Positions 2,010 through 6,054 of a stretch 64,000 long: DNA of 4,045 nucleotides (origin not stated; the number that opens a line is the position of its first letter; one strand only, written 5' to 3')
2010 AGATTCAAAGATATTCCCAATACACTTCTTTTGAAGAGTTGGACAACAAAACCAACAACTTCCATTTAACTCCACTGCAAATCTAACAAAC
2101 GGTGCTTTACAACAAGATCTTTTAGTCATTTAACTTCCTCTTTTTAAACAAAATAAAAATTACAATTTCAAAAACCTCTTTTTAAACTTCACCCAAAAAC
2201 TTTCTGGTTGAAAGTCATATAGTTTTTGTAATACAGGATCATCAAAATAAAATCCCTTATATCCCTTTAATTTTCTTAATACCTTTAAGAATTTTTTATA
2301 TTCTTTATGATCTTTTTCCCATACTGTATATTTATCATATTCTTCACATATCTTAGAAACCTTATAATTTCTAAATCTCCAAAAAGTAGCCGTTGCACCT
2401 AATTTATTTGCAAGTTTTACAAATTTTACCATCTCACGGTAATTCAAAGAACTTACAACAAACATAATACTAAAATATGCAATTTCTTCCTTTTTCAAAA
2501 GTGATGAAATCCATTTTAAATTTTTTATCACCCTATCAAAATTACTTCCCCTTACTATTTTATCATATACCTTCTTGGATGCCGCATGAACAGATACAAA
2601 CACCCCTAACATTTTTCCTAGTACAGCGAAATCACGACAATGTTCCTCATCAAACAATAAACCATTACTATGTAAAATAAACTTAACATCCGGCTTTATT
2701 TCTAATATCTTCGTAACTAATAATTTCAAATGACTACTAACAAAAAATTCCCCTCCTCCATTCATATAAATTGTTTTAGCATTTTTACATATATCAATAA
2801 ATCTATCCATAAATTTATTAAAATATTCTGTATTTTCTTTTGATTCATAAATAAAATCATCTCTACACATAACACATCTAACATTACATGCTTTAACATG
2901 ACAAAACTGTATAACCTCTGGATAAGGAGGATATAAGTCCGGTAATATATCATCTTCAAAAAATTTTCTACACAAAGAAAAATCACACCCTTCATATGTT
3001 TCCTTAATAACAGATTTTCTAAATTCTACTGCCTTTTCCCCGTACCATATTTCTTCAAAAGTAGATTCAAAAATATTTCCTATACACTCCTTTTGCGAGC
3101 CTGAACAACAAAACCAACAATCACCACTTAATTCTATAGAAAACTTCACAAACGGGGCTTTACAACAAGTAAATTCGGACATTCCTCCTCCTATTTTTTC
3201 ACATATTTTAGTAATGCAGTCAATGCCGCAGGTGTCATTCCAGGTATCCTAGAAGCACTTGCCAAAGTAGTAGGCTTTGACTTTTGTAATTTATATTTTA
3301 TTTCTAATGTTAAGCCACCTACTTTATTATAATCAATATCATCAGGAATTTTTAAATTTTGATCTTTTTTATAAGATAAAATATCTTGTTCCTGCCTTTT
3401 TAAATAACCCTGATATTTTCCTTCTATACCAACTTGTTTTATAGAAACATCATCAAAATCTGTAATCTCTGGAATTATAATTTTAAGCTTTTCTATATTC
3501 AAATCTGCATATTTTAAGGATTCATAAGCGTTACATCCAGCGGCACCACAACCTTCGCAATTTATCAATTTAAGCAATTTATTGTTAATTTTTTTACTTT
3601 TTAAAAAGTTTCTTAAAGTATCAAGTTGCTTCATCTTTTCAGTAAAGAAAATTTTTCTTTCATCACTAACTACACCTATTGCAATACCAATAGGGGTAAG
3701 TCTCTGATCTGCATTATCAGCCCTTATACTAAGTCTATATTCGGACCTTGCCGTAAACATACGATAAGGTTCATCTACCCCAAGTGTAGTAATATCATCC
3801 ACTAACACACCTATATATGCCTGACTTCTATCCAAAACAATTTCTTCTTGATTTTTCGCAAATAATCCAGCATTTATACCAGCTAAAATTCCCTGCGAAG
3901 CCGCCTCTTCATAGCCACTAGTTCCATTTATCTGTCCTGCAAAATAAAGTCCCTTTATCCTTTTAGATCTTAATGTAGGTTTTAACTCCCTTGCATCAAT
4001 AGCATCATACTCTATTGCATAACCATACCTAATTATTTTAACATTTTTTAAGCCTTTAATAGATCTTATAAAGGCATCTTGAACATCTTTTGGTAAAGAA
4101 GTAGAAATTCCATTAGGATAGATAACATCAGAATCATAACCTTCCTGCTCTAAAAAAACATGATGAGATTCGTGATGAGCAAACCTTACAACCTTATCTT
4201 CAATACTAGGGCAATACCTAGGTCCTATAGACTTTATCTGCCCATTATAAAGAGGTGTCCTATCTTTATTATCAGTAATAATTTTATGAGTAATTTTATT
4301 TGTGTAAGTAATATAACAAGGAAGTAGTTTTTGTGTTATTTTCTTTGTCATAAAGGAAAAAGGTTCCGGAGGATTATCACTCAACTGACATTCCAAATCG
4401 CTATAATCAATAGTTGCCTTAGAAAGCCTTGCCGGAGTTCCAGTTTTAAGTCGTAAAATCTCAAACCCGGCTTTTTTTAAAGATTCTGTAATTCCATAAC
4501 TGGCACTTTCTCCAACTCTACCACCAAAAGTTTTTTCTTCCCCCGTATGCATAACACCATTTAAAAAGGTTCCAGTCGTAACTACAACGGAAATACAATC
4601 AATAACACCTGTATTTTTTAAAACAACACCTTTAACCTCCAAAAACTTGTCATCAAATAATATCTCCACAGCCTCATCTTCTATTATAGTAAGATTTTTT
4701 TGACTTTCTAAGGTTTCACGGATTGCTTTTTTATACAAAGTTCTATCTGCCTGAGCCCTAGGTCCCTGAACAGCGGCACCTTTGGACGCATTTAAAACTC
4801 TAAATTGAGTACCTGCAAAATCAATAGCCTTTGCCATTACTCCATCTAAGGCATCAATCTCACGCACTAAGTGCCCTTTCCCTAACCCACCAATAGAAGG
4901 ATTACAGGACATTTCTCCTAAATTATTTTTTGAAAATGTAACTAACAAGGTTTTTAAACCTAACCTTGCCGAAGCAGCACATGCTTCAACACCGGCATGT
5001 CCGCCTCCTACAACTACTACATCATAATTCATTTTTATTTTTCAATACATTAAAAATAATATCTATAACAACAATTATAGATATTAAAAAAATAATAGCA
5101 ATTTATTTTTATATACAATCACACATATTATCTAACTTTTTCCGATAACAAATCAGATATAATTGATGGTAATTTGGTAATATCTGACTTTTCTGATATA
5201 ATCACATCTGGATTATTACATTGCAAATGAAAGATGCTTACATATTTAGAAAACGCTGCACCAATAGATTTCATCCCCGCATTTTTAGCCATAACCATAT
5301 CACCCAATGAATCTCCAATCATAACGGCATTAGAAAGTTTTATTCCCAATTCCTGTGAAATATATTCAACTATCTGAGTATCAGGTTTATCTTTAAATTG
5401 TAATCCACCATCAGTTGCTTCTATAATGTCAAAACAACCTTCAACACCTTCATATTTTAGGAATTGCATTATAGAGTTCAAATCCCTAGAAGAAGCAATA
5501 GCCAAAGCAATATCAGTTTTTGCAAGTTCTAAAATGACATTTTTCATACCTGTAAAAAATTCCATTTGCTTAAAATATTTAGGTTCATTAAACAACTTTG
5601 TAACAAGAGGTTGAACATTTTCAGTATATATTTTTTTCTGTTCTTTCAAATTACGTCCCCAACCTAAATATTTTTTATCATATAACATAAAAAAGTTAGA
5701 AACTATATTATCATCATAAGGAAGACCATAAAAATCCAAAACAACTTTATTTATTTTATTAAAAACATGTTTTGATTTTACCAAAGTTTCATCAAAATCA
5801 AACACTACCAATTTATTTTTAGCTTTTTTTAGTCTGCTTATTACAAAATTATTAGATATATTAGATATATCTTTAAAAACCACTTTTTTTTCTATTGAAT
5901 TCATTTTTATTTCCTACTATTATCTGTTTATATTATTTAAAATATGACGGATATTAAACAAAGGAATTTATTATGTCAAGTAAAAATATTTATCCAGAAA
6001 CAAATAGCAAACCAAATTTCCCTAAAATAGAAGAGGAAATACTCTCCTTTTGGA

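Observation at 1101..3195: Tandem-duplicated radical-SAM enzymes with the SPASM-like domain before the CX3CX2C core, co-transcribed with mnmG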

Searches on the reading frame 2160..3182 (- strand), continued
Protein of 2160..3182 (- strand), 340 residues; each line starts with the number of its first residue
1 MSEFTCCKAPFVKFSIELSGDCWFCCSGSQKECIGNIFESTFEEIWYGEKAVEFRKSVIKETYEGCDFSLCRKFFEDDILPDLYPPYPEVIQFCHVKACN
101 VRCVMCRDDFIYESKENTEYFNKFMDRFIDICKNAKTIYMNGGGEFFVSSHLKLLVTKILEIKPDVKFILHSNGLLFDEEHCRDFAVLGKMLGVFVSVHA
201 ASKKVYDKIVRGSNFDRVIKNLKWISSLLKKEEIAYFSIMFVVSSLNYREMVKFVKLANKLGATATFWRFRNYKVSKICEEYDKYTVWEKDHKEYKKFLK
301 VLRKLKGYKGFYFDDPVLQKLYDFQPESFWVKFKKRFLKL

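Call 71: search_protein_families(library=pfam, proteins=[P0033, P0035, P0115, P0145, P0166, P0178], max_evalue=0.0001)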
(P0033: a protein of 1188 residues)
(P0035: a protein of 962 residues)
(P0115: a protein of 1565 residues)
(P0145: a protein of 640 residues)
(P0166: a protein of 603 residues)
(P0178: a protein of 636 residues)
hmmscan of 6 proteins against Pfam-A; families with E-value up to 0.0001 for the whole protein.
P0033 (1188 aa): 4 families
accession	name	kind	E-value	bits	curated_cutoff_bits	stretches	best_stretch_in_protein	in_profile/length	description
PF04055.27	Radical_SAM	-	2e-21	77.3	29.5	2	440-599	6-165/166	Radical SAM superfamily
PF13186.11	SPASM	-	3.2e-21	75.8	21.5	2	341-402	1-64/67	Iron-sulfur cluster-binding domain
PF08241.18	Methyltransf_11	-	1.1e-07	32.8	21.2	1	799-841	52-94/95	Methyltransferase domain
PF13489.12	Methyltransf_23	-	6.5e-07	29.7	27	1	736-843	13-117/164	Methyltransferase domain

P0035 (962 aa): 1 family
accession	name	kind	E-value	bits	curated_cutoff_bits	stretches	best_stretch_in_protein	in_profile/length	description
PF04055.27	Radical_SAM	-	3e-22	80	29.5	2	732-863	6-137/166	Radical SAM superfamily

P0115 (1565 aa): 1 family
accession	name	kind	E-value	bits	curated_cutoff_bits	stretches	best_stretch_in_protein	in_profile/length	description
PF13186.11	SPASM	-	2.3e-21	76.3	21.5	1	752-812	1-64/67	Iron-sulfur cluster-binding domain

P0145 (640 aa): 2 families
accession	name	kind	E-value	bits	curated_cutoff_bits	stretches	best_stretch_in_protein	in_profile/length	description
PF04055.27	Radical_SAM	-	3.5e-10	40.8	29.5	1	95-232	6-146/166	Radical SAM superfamily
PF13186.11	SPASM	-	2.8e-07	31.2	21.5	1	4-57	1-57/67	Iron-sulfur cluster-binding domain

P0166 (603 aa): 2 families
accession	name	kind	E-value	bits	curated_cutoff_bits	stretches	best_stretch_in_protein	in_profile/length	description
PF04055.27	Radical_SAM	-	9.5e-12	45.8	29.5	1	368-530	6-165/166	Radical SAM superfamily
PF13186.11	SPASM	-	1.8e-10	41.4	21.5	1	263-327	1-66/67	Iron-sulfur cluster-binding domain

P0178 (636 aa): 3 families
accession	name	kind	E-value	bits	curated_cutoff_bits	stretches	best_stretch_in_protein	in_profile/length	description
PF13186.11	SPASM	-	3.2e-12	47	21.5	1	282-346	1-66/67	Iron-sulfur cluster-binding domain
PF04055.27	Radical_SAM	-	1.7e-05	25.5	29.5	1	401-563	5-164/166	Radical SAM superfamily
PF23914.1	TPR_CcmH_CycH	-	7.1e-05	23.1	42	0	63-144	51-131/158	Cytochrome c-type biogenesis protein H TPR domain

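Call 75: search_protein_families(library=ncbifam, alignment_id=A3, max_evalue=1e-10)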
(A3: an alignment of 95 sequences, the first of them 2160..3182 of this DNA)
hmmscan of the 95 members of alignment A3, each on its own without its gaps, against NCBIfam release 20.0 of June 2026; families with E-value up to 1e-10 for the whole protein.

A. member 1, window:2160-3182:- (340 aa): 5 families
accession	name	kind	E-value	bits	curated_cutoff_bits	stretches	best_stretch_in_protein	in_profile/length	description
TIGR04317.1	W_rSAM_matur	equivalog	4.1e-19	68.9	380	1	97-266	12-179/349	tungsten cofactor oxidoreductase radical SAM maturase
TIGR04311.1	rSAM_Geo_metal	subfamily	7.1e-17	61.5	400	1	87-266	1-182/423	radical SAM/SPASM family putative metalloenzyme maturase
NF033640.1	N_Twi_rSAM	subfamily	2.1e-14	53.4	170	0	97-266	119-300/398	twitch domain-containing radical SAM protein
TIGR03962.1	mycofact_rSAM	equivalog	8.5e-12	44.9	265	1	96-272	19-187/339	mycofactocin radical SAM maturase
TIGR03977.1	rSAM_pair_HxsC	equivalog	9.2e-11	41.2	267.9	0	97-259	33-191/292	His-Xaa-Ser system radical SAM maturase HxsC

B. families by the number of members that match (of 95 scanned): 25 families
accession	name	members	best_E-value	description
TIGR04311.1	rSAM_Geo_metal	90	2.3e-24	radical SAM/SPASM family putative metalloenzyme maturase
TIGR04317.1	W_rSAM_matur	86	7.2e-28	tungsten cofactor oxidoreductase radical SAM maturase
NF033640.1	N_Twi_rSAM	78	1.7e-31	twitch domain-containing radical SAM protein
TIGR02666.1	moaA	30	1.6e-18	GTP 3',8-cyclase MoaA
TIGR03962.1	mycofact_rSAM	27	4.9e-17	mycofactocin radical SAM maturase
TIGR03977.1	rSAM_pair_HxsC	27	1.8e-16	His-Xaa-Ser system radical SAM maturase HxsC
TIGR04321.1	spiroSPASM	26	2.5e-16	spiro-SPASM protein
TIGR02668.1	moaA_archaeal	21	7.1e-16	GTP 3',8-cyclase MoaA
TIGR04545.1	rSAM_ahbD_hemeb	21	6.5e-15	heme b synthase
NF001199.0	PRK00164.2-1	19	4.1e-15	GTP 3',8-cyclase MoaA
TIGR04250.1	SCM_rSAM_ScmE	19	9.9e-15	SynChlorMet cassette radical SAM/SPASM protein ScmE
NF038283.1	viperin_w_prok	14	2.4e-16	viperin family antiviral radical SAM protein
TIGR04055.1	rSAM_NirJ2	4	1.2e-13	putative heme d1 biosynthesis radical SAM protein NirJ2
NF050035.1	rSAM_WgK_link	3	4.4e-12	radical SAM/SPASM peptide maturase WgkB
NF012164.0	AlbA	2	3.4e-13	subtilosin maturase AlbA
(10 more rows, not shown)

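Call 76: search_solved_structures(query=A3, max_evalue=0.01, show_alignments=0)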
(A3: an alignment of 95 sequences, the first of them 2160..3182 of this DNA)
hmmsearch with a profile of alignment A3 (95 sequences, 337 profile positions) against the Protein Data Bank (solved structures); distinct sequences matched with E-value up to 0.01: 27.
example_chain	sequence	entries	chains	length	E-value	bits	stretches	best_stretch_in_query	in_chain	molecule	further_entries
4m7t_A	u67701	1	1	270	1.6e-19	73.2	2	89-215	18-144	BtrN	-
4m7s_A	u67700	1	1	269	2.8e-19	72.4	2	4-86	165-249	BtrN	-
9dfw_A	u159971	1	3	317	4.7e-13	52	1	86-309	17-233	Radical SAM core domain-containing protein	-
9dgw_A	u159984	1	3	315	7.7e-13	51.3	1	86-309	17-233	Radical SAM core domain-containing protein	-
7n7i_A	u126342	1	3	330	3.5e-12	49.1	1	93-309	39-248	Viperin-like enzyme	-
6b4c_A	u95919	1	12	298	3.6e-12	49.1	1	94-309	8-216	Viperin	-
9dfu_A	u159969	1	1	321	6.3e-12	48.3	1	86-310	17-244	Radical SAM core domain-containing protein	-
9dfn_A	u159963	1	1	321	1.9e-11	46.7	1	86-310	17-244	Radical SAM core domain-containing protein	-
5vsl_A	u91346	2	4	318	4e-11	45.6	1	82-311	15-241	Radical S-adenosyl methionine domain-containing protein 2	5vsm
6q2p_A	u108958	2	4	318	1.3e-10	44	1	82-309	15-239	Radical S-adenosyl methionine domain-containing protein 2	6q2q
7n7h_A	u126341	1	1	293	1.5e-08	37.1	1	95-265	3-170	VIPERIN-LIKE ENZYME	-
7jmb_A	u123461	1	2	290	8.7e-08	34.7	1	94-243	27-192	Nitrogenase iron-molybdenum cofactor biosynthesis protein NifB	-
7bi7_A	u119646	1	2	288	8.8e-08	34.6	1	94-243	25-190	FeMo cofactor biosynthesis protein NifB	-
7jma_A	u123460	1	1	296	9.1e-08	34.6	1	94-243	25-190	Nitrogenase iron-molybdenum cofactor biosynthesis protein NifB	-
5wgg_A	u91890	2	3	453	1.1e-07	34.3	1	91-241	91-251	Radical SAM domain protein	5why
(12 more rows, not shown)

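Call 77: search_solved_structures(query=A3, max_evalue=1e-15, show_alignments=1)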
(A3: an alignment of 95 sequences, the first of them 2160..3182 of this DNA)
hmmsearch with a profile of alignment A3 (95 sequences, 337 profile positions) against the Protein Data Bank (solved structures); distinct sequences matched with E-value up to 1e-15: 2.
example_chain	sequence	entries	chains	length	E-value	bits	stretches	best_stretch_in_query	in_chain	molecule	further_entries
4m7t_A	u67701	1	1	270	1.6e-19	73.2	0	89-215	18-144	BtrN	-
4m7s_A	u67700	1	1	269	2.8e-19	72.4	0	4-86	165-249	BtrN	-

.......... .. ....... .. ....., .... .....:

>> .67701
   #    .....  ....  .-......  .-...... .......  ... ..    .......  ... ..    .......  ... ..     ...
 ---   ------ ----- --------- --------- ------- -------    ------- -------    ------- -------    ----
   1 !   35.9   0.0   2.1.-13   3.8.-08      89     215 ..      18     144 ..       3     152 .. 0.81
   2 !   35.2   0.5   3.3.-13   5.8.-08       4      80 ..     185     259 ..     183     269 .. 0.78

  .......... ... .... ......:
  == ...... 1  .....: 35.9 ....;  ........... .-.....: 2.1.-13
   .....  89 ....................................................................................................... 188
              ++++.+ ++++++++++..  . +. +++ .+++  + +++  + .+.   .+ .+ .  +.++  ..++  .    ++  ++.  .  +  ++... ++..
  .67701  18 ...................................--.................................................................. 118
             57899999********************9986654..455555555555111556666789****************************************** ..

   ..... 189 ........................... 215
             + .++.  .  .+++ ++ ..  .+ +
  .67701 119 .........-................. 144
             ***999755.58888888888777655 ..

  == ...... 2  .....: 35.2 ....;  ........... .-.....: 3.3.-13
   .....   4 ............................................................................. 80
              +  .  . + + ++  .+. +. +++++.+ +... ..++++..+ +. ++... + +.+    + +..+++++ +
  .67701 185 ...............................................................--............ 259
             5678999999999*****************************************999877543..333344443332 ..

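Call 78: search_protein_families(library=padloc, proteins=[window:2160-3182:-, L033:8001-9005:+, L033:9049-10032:+, L033:10034-11071:+, L033:11074-12000:+, L021:7992-9044:+, L021:10497-11519:+, L003:8986-9999:+, L091:5222-6427:+], max_evalue=0.001)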
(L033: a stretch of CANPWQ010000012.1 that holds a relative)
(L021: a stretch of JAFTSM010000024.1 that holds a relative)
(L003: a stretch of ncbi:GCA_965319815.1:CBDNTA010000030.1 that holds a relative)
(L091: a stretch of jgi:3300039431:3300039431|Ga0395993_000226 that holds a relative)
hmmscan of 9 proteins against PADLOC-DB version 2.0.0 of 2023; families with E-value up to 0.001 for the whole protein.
window:2160-3182:- (340 aa): 1 family
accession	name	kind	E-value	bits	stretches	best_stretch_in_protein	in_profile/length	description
PDLC02903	pVip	-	4.7e-10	37.4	1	91-256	2-159/257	Viperins not associated with kinases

L033:8001-9005:+ (334 aa): 0 families

L033:9049-10032:+ (327 aa): 2 families
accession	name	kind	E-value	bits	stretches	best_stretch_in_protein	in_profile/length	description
PDLC02903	pVip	-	1.8e-11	42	1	94-239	6-140/257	Viperins not associated with kinases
PDLC02904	pVip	-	6.5e-10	37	1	95-232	10-137/262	Viperins associated with kinases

L033:10034-11071:+ (345 aa): 2 families
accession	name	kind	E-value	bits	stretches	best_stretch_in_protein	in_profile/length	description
PDLC02904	pVip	-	3e-10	38.1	1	100-263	10-164/262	Viperins associated with kinases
PDLC02903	pVip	-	4e-10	37.6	1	100-262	7-159/257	Viperins not associated with kinases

L033:11074-12000:+ (308 aa): 0 families

L021:7992-9044:+ (350 aa): 0 families

L021:10497-11519:+ (340 aa): 1 family
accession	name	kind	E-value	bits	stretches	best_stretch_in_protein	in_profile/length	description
PDLC02903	pVip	-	2.3e-08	31.8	1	96-277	9-171/257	Viperins not associated with kinases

L003:8986-9999:+ (337 aa): 0 families

L091:5222-6427:+ (401 aa): 0 families

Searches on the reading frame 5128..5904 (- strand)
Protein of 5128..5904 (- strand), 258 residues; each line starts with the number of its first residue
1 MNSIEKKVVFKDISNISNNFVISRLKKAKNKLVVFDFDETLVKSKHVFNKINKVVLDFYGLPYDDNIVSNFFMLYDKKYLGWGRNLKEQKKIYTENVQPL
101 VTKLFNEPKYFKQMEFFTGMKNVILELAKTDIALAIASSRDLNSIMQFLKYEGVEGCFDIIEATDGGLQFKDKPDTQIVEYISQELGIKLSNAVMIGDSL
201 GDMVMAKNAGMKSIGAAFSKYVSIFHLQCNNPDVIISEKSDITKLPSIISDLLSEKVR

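Call 69: search_protein_families(library=pfam, proteins=[window:5128-5904:-], max_evalue=0.001)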
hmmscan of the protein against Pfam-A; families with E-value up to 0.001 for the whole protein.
window:5128-5904:- (258 aa): 4 families
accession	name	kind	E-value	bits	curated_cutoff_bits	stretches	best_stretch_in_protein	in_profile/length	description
PF13419.12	HAD_2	-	1.3e-26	94.2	23.8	1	33-215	1-177/178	Haloacid dehalogenase-like hydrolase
PF00702.32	Hydrolase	-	4.9e-17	63.4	26.4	1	31-210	2-191/191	haloacid dehalogenase-like hydrolase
PF13242.12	Hydrolase_like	-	5.5e-09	36.2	22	1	173-214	4-46/75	HAD-hyrolase-like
PF08282.18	Hydrolase_3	-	1.6e-06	28.5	20.9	0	179-211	192-224/255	haloacid dehalogenase-like hydrolase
